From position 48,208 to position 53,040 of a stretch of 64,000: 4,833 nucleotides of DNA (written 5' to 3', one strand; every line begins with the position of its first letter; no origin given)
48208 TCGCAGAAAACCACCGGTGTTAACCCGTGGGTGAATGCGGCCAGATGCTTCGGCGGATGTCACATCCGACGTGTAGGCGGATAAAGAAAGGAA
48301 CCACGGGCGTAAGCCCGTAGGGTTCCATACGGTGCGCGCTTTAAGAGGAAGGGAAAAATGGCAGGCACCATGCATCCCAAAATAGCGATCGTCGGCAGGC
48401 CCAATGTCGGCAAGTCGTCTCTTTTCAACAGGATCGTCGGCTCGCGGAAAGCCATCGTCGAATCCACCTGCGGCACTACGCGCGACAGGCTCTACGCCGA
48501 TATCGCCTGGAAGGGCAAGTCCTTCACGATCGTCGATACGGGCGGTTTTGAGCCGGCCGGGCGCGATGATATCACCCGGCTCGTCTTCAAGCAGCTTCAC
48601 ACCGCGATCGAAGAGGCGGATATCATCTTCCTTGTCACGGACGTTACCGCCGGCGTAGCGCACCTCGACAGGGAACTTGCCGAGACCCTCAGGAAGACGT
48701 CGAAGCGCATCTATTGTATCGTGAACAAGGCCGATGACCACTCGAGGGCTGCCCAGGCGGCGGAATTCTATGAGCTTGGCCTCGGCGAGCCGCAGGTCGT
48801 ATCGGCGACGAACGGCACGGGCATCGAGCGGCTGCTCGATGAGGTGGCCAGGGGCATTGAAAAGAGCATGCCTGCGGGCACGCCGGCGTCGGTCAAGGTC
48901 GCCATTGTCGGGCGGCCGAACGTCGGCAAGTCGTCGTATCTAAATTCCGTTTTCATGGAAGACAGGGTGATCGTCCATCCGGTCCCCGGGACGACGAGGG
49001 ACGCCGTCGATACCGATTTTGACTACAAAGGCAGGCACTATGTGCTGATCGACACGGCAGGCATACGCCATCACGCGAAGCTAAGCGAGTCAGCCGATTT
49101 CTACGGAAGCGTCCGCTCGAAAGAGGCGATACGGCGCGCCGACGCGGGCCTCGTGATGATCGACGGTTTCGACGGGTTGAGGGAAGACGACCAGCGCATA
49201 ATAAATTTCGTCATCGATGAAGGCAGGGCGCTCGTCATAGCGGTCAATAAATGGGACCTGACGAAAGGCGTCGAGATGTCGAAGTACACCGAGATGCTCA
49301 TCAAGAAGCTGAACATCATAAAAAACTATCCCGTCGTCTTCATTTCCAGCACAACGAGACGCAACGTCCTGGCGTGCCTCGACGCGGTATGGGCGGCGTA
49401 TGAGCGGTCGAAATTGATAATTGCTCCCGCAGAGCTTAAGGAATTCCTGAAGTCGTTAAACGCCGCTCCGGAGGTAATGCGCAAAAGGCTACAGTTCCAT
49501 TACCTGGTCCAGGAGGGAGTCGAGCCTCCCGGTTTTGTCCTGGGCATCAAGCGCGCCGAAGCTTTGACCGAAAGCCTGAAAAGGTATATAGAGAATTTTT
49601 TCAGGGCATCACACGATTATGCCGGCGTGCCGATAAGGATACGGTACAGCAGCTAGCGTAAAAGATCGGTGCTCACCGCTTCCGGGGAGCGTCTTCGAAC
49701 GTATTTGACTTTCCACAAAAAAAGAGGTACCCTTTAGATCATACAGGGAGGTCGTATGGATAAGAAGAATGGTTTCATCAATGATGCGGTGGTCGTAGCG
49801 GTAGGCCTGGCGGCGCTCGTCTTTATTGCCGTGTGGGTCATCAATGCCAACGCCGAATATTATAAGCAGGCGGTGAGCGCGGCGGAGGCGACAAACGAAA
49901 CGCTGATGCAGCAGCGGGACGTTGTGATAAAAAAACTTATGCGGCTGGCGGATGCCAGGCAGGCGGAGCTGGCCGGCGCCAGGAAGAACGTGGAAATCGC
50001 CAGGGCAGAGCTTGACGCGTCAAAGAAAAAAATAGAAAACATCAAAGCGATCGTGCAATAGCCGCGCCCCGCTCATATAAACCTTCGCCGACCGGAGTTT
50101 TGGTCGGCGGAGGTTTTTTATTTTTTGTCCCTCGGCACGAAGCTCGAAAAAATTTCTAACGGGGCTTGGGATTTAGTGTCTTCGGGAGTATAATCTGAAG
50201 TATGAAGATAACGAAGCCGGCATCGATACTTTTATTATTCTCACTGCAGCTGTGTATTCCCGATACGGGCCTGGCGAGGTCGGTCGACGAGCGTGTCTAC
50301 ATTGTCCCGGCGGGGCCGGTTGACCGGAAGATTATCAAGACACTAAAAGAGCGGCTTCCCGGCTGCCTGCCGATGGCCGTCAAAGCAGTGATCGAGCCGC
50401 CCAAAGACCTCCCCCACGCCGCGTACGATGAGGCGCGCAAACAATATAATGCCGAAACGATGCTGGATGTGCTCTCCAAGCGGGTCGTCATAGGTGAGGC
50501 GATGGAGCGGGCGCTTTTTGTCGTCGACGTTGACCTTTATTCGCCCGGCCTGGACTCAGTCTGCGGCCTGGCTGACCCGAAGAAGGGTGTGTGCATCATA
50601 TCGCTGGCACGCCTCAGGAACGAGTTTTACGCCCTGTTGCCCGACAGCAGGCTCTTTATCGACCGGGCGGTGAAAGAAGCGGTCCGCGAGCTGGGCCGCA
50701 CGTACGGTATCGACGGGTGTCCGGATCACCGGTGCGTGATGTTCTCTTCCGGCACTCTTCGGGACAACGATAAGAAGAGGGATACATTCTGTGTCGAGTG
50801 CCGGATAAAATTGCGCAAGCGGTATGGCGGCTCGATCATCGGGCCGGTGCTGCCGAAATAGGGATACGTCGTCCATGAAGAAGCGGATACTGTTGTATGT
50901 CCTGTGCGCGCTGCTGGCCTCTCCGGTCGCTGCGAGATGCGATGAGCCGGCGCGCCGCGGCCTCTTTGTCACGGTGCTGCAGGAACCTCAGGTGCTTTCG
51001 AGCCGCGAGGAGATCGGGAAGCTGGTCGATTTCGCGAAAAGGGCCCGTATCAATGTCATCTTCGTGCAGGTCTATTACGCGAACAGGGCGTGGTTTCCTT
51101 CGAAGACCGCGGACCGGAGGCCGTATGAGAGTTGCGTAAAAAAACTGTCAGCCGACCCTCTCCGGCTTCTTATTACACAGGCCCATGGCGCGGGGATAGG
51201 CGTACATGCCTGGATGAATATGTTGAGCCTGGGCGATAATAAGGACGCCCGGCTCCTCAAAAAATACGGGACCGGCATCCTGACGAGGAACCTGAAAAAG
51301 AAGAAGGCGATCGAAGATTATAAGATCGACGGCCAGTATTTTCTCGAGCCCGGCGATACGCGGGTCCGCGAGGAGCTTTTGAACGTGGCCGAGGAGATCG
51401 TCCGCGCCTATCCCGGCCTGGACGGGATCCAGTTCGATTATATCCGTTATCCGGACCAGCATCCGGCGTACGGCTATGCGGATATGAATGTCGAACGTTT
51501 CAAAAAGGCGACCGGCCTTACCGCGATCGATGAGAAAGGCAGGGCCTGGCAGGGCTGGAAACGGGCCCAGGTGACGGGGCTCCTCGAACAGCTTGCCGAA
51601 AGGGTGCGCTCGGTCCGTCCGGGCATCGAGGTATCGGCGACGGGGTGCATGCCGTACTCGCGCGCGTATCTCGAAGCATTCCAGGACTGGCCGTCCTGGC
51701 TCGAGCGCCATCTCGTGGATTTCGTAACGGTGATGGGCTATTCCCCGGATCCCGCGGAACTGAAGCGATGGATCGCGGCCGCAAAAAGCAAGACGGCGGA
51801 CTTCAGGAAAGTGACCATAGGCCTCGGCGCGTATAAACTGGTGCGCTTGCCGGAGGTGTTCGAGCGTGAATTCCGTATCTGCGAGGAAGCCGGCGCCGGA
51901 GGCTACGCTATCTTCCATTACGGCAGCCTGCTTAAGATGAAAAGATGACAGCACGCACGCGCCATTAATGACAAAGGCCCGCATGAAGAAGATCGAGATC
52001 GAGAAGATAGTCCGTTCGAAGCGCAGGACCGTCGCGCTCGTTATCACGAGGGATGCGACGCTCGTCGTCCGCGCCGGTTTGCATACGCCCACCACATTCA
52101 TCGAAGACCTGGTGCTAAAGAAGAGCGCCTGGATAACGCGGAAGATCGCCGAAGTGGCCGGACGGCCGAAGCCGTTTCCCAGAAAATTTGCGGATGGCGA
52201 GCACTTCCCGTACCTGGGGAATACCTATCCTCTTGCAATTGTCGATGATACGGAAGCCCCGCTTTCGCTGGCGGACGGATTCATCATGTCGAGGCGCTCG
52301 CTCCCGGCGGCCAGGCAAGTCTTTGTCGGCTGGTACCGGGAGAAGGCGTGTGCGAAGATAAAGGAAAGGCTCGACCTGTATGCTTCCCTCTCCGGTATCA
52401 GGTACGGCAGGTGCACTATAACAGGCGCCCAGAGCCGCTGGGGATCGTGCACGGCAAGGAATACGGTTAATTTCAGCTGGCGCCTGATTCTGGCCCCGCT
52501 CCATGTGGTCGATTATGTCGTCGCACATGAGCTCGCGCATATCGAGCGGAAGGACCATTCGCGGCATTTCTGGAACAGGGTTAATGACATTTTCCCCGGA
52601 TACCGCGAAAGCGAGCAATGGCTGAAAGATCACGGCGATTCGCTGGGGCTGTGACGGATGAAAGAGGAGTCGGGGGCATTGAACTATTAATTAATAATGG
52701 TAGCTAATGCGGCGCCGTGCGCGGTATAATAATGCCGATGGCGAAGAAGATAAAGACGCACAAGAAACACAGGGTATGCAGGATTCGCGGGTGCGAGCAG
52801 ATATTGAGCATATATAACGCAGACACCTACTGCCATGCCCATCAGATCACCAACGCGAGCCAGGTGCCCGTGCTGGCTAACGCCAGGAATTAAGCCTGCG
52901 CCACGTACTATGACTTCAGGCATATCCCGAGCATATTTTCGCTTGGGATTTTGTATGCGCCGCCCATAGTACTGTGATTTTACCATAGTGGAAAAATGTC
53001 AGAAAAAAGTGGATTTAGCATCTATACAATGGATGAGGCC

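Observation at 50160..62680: Dispersed, near-identical ~40-bp promoter cassette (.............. - 17 bp ending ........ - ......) in front of at least four unrelated transcription units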

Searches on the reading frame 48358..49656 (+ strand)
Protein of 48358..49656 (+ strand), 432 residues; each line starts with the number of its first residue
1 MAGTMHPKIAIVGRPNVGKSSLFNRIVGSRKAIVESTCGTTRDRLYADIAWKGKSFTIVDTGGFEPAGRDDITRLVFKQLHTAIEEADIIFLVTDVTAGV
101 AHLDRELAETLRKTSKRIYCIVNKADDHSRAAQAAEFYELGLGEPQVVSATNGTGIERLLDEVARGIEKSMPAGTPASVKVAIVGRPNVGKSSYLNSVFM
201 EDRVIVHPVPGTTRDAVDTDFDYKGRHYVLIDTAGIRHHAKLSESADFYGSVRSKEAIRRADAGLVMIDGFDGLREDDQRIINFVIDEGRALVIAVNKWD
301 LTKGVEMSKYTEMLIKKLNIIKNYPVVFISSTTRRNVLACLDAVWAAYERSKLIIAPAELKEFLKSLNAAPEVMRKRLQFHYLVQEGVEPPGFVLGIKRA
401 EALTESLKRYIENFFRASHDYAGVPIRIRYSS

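Call 26: find_homologous_proteins(query=window:48358-49656:+, max_evalue=1e-60)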
Query window:48358-49656:+ (432 aa): 7955 proteins with E <= 1e-60 among 8000 candidates; the best 120 are listed.
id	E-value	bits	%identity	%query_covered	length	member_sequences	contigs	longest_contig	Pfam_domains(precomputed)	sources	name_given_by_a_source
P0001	1.1e-256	869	91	100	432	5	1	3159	PF01926.30,PF00025.28,PF08477.20,PF00350.30,PF02421.25,PF00009.34,PF03193.23,PF14714.12,PF04548.23,PF00071.29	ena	-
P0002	6.2e-204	696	73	99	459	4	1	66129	PF01926.30,PF00025.28,PF08477.20,PF00350.30,PF02421.25,PF00009.34,PF03193.23,PF14714.12,PF04548.23,PF00071.29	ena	-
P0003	1.0e-195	668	70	99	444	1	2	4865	PF01926.30,PF00025.28,PF08477.20,PF00350.30,PF02421.25,PF00009.34,PF03193.23,PF14714.12,PF04548.23,PF00071.29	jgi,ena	jgi:GTP-binding protein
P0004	2.2e-193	661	70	99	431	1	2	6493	PF01926.30,PF08477.20,PF00350.30,PF02421.25,PF00009.34,PF03193.23,PF14714.12,PF04548.23,PF00071.29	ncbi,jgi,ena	-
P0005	6.6e-192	656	70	100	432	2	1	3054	PF01926.30,PF00025.28,PF08477.20,PF00350.30,PF02421.25,PF00009.34,PF03193.23,PF14714.12,PF04548.23,PF00071.29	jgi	-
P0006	4.7e-189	647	68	99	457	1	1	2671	PF01926.30,PF00025.28,PF08477.20,PF00350.30,PF02421.25,PF00009.34,PF03193.23,PF14714.12,PF04548.23,PF00071.29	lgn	-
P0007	2.1e-188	644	69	100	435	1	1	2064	PF01926.30,PF09439.17,PF08477.20,PF00350.30,PF02421.25,PF00009.34,PF03193.23,PF14714.12,PF04548.23,PF00071.29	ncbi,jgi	jgi:GTP-binding protein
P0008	1.3e-187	642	67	100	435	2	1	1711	PF01926.30,PF08477.20,PF00350.30,PF02421.25,PF00009.34,PF03193.23,PF14714.12,PF04548.23,PF00071.29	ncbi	-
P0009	2.1e-187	641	66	100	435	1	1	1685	PF01926.30,PF08477.20,PF00350.30,PF02421.25,PF00009.34,PF03193.23,PF14714.12,PF04548.23,PF00071.29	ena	-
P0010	1.4e-186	638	66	100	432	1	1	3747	PF01926.30,PF09439.17,PF08477.20,PF00350.30,PF02421.25,PF00009.34,PF03193.23,PF14714.12,PF04548.23,PF00071.29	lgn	-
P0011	7.4e-186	636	67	100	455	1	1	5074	PF01926.30,PF08477.20,PF00350.30,PF02421.25,PF00009.34,PF03193.23,PF14714.12,PF04548.23,PF00071.29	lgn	-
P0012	3.2e-185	634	66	100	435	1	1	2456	PF01926.30,PF08477.20,PF00350.30,PF02421.25,PF00009.34,PF03193.23,PF14714.12,PF04548.23,PF00071.29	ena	-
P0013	4.7e-185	633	67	100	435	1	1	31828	PF01926.30,PF09439.17,PF08477.20,PF00350.30,PF02421.25,PF00009.34,PF03193.23,PF14714.12,PF04548.23,PF00071.29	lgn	-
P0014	3.6e-184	630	67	100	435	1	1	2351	PF01926.30,PF00025.28,PF09439.17,PF08477.20,PF00350.30,PF02421.25,PF00009.34,PF03193.23,PF14714.12,PF04548.23,PF00071.29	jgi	jgi:GTP-binding protein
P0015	1.9e-183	628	67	99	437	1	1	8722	PF02492.26,PF01926.30,PF08477.20,PF00350.30,PF02421.25,PF00009.34,PF03193.23,PF14714.12,PF04548.23,PF00071.29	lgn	-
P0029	8.8e-177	606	63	100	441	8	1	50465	PF01926.30,PF08477.20,PF00350.30,PF02421.25,PF00009.34,PF03193.23,PF14714.12,PF04548.23,PF00071.29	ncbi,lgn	-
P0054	1.1e-169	583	61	100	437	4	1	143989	PF01926.30,PF08477.20,PF00350.30,PF02421.25,PF00009.34,PF03193.23,PF14714.12,PF04548.23,PF00071.29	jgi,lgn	jgi:GTP-binding protein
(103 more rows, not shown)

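Call 27: find_encoding_contigs(protein=P0002, flank=10000, max_places=3)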
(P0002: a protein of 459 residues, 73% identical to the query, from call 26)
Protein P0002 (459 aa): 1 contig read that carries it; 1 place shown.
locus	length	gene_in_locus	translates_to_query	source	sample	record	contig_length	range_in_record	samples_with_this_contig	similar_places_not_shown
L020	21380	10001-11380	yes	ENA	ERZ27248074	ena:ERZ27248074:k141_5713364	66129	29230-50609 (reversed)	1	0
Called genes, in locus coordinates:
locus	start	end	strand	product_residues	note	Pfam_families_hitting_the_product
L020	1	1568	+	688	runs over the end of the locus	PF00144:Beta-lactamase, PF11954:DUF3471, PF00581:Rhodanese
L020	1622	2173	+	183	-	PF04366:Ysc84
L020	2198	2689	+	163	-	-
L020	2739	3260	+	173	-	-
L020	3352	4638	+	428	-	PF03349:Toluene_X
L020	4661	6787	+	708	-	PF13231:PMT_2, PF13432:TPR_16, PF14559:TPR_19, PF25063:ARM_TT21_C (weak), PF25064:ARM_TT21_5th (weak), PF13414:TPR_11, PF14559:TPR_19, PF00515:TPR_1 (weak), +12 more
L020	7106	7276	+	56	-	PF23477:zf_Tbcl_2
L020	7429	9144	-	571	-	PF00501:AMP-binding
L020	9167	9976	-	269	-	PF12146:Hydrolase_4, PF00561:Abhydrolase_1, PF12697:Abhydrolase_6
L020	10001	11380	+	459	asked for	PF03193:RsgA_GTPase (faint), PF00009:GTP_EFTU (weak), PF01926:MMR_HSR1, PF02421:FeoB_N, PF00009:GTP_EFTU, PF01926:MMR_HSR1, PF02421:FeoB_N (weak), PF14714:KH_dom-like, +5 more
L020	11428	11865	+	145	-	-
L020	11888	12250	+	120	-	-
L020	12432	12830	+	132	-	PF13248:Zn_ribbon_3 (weak)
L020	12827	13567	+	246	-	PF07998:Peptidase_M54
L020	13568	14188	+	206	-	-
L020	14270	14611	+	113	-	-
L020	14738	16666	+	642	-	PF02922:CBM_48, PF00128:Alpha-amylase, PF02806:Alpha-amylase_C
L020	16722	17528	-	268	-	PF00795:CN_hydrolase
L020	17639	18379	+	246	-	PF23023:Anti-Pycsar_Apyc1, PF00753:Lactamase_B (weak), PF12706:Lactamase_B_2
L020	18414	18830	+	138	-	PF03819:MazG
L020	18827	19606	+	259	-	PF11306:DUF3108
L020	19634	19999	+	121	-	-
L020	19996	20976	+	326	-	-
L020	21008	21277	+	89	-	PF02805:Ada_Zn_binding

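Call 28: find_encoding_contigs(protein=P0001, flank=10000, max_places=3)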
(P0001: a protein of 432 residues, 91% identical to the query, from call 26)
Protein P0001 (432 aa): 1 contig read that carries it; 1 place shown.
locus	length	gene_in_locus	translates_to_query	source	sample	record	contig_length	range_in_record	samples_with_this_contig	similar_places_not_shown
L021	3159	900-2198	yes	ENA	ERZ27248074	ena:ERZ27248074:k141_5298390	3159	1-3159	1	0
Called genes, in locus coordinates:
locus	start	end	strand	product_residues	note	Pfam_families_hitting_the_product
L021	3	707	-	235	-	?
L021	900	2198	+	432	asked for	PF00009:GTP_EFTU (weak), PF01926:MMR_HSR1, PF02421:FeoB_N, PF04548:AIG1 (weak), PF00009:GTP_EFTU, PF01926:MMR_HSR1, PF02421:FeoB_N (weak), PF14714:KH_dom-like, +5 more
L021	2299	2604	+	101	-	-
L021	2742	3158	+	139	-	?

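Call 32: find_encoding_contigs(protein=P0013, flank=10000, max_places=2)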
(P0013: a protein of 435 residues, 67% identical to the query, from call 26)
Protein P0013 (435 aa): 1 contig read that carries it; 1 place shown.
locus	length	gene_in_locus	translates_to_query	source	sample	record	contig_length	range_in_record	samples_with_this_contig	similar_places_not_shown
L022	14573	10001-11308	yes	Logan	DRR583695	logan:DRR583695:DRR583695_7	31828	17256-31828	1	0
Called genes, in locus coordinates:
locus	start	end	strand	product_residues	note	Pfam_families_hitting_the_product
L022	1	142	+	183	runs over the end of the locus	PF07638:Sigma70_ECF (faint), PF04542:Sigma70_r2, PF08281:Sigma70_r4_2, PF04545:Sigma70_r4, PF13384:HTH_23 (faint)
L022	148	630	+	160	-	-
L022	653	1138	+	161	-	PF13801:Metal_resist, PF07813:LTXXQ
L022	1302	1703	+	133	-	PF00515:TPR_1 (faint), PF07719:TPR_2 (faint)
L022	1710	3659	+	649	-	PF00144:Beta-lactamase, PF11954:DUF3471, PF00581:Rhodanese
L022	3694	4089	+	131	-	-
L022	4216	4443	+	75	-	-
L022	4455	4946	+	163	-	PF23477:zf_Tbcl_2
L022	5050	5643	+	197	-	PF01863:YgjP-like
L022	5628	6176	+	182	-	-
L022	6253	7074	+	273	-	PF08668:HDOD (faint), PF13487:HD_5, PF01966:HD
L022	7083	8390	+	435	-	PF02836:Glyco_hydro_2_C (faint)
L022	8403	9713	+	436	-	PF03349:Toluene_X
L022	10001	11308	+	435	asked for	PF00071:Ras (faint), PF00350:Dynamin_N (faint), PF01926:MMR_HSR1, PF02421:FeoB_N, PF00009:GTP_EFTU, PF01926:MMR_HSR1, PF02421:FeoB_N, PF14714:KH_dom-like, +4 more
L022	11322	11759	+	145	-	-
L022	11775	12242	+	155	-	PF13240:Zn_Ribbon_1 (faint), PF13248:Zn_ribbon_3 (faint)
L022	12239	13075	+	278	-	-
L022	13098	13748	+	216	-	PF07998:Peptidase_M54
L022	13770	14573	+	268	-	?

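Call 33: find_encoding_contigs(protein=P0029, flank=10000, max_places=2)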
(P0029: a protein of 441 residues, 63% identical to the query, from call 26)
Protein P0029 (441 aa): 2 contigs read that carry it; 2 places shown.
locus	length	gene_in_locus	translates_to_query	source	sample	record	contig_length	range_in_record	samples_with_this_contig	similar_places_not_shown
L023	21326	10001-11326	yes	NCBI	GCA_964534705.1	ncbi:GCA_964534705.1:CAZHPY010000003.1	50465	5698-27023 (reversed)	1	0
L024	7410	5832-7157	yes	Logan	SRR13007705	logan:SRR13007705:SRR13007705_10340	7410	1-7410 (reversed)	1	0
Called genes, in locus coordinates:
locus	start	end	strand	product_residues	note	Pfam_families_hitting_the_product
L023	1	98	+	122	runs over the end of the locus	PF07238:PilZ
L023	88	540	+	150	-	PF00293:NUDIX, PF14815:NUDIX_4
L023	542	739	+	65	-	-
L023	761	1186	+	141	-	-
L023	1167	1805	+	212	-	-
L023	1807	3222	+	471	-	-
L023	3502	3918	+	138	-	-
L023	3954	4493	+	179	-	-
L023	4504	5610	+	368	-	PF00989:PAS, PF13426:PAS_9 (weak), PF00512:HisKA, PF02518:HATPase_c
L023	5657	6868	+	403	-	PF01734:Patatin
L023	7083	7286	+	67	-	-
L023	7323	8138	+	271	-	PF00753:Lactamase_B, PF12706:Lactamase_B_2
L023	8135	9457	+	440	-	PF02689:Herpes_Helicase (faint), PF05970:PIF1, PF13245:AAA_19, PF13604:AAA_30, PF01443:Viral_helicase1 (faint), PF13401:AAA_22 (faint), PF21530:Pif1_2B_dom (weak), PF13538:UvrD_C_2 (weak)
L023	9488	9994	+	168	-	PF23477:zf_Tbcl_2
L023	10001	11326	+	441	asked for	PF00009:GTP_EFTU (weak), PF00071:Ras (faint), PF01926:MMR_HSR1, PF02421:FeoB_N, PF00009:GTP_EFTU, PF01926:MMR_HSR1, PF02421:FeoB_N (weak), PF14714:KH_dom-like, +4 more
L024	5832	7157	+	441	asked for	PF00009:GTP_EFTU (weak), PF00071:Ras (faint), PF01926:MMR_HSR1, PF02421:FeoB_N, PF00009:GTP_EFTU, PF01926:MMR_HSR1, PF02421:FeoB_N (weak), PF14714:KH_dom-like, +4 more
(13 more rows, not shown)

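Call 34: find_encoding_contigs(protein=P0054, flank=10000, max_places=2)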
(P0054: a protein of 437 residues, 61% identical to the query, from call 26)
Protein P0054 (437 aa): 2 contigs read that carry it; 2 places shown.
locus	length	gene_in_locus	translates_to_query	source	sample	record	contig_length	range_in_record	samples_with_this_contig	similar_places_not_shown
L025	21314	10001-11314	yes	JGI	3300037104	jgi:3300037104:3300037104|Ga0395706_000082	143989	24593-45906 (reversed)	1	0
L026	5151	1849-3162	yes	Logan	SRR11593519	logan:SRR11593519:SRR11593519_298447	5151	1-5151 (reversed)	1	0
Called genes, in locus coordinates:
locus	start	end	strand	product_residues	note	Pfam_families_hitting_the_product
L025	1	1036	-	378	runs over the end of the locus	PF02684:LpxB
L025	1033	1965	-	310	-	PF01408:GFO_IDH_MocA, PF22725:GFO_IDH_MocA_C3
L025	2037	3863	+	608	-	PF00664:ABC_membrane, PF00005:ABC_tran, PF02463:SMC_N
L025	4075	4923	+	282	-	PF00318:Ribosomal_S2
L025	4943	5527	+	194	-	PF00889:EF_TS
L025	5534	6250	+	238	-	PF00696:AA_kinase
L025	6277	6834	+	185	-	PF01765:RRF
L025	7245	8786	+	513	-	-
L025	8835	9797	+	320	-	PF13489:Methyltransf_23, PF13847:Methyltransf_31, PF08241:Methyltransf_11, PF08242:Methyltransf_12, PF13649:Methyltransf_25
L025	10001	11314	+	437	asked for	PF00009:GTP_EFTU, PF00071:Ras (faint), PF01926:MMR_HSR1, PF02421:FeoB_N, PF00009:GTP_EFTU, PF01926:MMR_HSR1, PF02421:FeoB_N, PF14714:KH_dom-like, +4 more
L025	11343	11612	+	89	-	-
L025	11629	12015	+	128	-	PF02077:SURF4, PF05514:HR_lesion (faint), PF07681:DoxX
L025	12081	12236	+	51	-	PF11154:DUF2934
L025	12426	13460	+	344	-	PF00224:PK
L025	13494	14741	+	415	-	PF09594:GT87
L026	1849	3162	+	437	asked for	PF00009:GTP_EFTU, PF00071:Ras (faint), PF01926:MMR_HSR1, PF02421:FeoB_N, PF00009:GTP_EFTU, PF01926:MMR_HSR1, PF02421:FeoB_N, PF14714:KH_dom-like, +4 more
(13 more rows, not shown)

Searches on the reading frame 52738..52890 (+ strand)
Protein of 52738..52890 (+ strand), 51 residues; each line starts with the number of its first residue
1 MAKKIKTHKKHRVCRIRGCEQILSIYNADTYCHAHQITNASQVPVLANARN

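Call 67: search_protein_families(library=pfam, proteins=[window:52738-52890:+], max_evalue=0.01)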
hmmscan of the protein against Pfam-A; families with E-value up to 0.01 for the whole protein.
seq(51 aa): 1 family
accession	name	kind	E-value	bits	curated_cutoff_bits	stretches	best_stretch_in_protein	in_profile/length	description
PF18721.6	CxC6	-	0.0026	18.4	27.5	1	10-38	8-35/66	CxC6 like cysteine cluster associated with KDZ transposases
